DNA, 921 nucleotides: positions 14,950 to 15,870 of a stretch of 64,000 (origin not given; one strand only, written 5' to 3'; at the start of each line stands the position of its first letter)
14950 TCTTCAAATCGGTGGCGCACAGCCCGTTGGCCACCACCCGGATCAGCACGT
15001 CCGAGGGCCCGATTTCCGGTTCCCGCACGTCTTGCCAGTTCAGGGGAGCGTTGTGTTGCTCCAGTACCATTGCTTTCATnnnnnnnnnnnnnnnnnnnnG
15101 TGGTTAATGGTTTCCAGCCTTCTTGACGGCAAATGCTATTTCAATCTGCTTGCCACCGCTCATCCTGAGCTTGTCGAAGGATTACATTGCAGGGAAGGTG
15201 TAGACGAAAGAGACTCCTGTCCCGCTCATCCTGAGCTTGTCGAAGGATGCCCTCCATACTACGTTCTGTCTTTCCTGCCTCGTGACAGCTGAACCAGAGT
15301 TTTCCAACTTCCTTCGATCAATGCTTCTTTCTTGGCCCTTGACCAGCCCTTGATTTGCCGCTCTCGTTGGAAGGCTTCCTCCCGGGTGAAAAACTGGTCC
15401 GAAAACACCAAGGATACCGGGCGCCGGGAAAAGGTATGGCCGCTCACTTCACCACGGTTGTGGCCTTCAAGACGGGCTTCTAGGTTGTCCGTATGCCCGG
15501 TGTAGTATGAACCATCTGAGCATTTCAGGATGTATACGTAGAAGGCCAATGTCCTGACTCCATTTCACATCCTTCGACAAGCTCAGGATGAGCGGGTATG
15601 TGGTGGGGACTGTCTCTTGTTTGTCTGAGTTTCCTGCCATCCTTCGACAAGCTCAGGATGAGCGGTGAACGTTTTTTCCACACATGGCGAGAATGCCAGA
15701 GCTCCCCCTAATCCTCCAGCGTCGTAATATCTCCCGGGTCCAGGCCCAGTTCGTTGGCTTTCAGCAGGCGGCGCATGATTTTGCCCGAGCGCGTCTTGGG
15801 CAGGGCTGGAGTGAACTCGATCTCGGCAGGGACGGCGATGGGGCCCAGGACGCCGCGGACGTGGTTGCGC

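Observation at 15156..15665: GIY-YIG nuclease gene enclosed by nested perfect 27-bp inverted repeats: candidate autonomous partner of a MITE family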

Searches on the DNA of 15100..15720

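Call 28: search_rna_families(source=window, start=15100, end=15720, threshold=evalue, max_evalue=10)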
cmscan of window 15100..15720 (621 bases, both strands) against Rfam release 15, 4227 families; matches with E-value up to 10: 3.
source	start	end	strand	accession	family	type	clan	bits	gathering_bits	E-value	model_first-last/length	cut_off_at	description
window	15540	15585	-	RF01526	ceN106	Gene; snRNA; snoRNA; CD-box;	-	14.6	60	5.2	1-77/77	no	C. elegans snoRNA ceN106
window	15272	15334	-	RF03055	RAGATH-30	Gene; sRNA;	-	13.8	59.5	7.6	1-59/59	no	RAGATH-30 RNA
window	15477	15563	+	RF01449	S_pombe_snR100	Gene; snRNA; snoRNA; HACA-box;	-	11.6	80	3.7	1-187/187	no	small nucleolar RNA snR100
